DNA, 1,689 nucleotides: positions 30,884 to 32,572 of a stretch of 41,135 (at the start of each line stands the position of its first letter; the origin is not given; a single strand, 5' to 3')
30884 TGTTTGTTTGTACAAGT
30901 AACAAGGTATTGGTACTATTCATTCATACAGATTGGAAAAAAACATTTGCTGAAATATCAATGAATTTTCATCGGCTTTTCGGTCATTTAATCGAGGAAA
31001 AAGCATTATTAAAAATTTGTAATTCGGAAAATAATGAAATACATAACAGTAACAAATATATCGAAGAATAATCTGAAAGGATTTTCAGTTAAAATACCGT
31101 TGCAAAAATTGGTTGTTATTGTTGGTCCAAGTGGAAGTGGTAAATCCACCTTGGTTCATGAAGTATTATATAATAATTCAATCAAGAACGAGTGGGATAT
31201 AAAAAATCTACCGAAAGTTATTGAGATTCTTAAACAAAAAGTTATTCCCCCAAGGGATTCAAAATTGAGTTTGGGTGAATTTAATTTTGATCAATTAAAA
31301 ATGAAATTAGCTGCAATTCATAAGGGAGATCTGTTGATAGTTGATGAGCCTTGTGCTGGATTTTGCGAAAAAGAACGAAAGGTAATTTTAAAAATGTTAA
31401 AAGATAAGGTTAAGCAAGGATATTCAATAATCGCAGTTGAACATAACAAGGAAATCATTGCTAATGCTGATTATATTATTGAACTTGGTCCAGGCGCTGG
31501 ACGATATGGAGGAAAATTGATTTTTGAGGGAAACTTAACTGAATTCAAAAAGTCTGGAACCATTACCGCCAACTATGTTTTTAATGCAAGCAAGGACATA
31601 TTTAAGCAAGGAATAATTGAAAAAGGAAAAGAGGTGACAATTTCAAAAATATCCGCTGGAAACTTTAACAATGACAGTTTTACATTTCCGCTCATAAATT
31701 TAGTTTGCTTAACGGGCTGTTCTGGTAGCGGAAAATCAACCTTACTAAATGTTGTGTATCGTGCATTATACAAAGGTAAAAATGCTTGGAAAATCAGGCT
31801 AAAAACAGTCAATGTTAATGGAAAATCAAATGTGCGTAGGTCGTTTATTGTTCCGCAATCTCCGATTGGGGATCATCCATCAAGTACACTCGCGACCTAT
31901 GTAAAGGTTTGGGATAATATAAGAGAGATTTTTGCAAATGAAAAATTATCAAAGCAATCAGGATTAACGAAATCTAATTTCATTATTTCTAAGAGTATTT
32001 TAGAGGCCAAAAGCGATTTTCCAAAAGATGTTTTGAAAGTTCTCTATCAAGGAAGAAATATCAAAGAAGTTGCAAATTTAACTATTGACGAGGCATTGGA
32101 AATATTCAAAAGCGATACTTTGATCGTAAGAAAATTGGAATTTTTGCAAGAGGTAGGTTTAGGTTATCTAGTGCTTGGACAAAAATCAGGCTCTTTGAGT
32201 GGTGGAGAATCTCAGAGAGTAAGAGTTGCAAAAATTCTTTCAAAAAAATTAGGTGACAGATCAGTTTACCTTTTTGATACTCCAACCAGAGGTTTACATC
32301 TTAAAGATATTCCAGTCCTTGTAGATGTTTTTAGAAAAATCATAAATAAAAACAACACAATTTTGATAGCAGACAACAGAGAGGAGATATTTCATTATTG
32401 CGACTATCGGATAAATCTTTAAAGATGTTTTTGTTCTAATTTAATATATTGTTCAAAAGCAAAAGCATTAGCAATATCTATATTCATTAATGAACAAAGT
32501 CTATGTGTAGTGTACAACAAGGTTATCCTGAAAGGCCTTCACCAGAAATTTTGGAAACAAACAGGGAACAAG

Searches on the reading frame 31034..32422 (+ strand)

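Call 10: search_protein_families(library=pfam, proteins=[window:31034-32422:+], max_evalue=0.01)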
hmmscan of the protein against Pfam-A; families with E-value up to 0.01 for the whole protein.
window:31034-32422:+ (462 aa): 43 families (the best 25 are shown)
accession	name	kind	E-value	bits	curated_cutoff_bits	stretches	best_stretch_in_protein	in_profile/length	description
PF00005.33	ABC_tran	-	7e-20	72.5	25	2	212-418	2-136/137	ABC transporter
PF13555.12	AAA_29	-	4.5e-11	42.8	27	2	209-245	10-46/61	P-loop containing region of AAA domain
PF13191.12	AAA_16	-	6.9e-09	36.9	32.6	1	25-46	25-46/167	AAA ATPase domain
PF13401.12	AAA_22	-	2.6e-08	34.7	27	1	24-59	5-33/130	AAA domain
PF03266.21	NTPase_1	-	5.9e-08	33.2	23.9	0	224-260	2-39/168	NTPase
PF13476.12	AAA_23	-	1.1e-07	33.2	27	1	211-339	10-130/201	AAA domain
PF20720.3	nSTAND3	-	2.7e-07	30.8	27.2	1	24-68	17-59/155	Novel STAND NTPase 3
PF13671.12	AAA_33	-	4.8e-07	30.6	27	1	26-49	1-24/143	AAA domain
PF20703.3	nSTAND1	-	6.3e-07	29.8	27.1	0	24-43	33-52/379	Novel STAND NTPase 1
PF05729.18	NACHT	-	7.1e-07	29.6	26.7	0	26-46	2-22/167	NACHT domain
PF01443.25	Viral_helicase1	-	7.9e-07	29.6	21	1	28-106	2-68/228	Viral superfamily 1 RNA helicase core domain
PF02463.25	SMC_N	-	8.1e-07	29.1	40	0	7-46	3-46/220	RecF/RecN/SMC N terminal domain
PF25199.1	nSTAND_NTPase5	-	8.7e-07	29.3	34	0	24-57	41-74/145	Novel STAND NTPase 5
PF03193.22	RsgA_GTPase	-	9.3e-07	29.3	30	1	13-48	96-130/174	RsgA GTPase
PF13173.12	AAA_14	-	4.2e-06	27.2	27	0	24-55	2-28/129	AAA domain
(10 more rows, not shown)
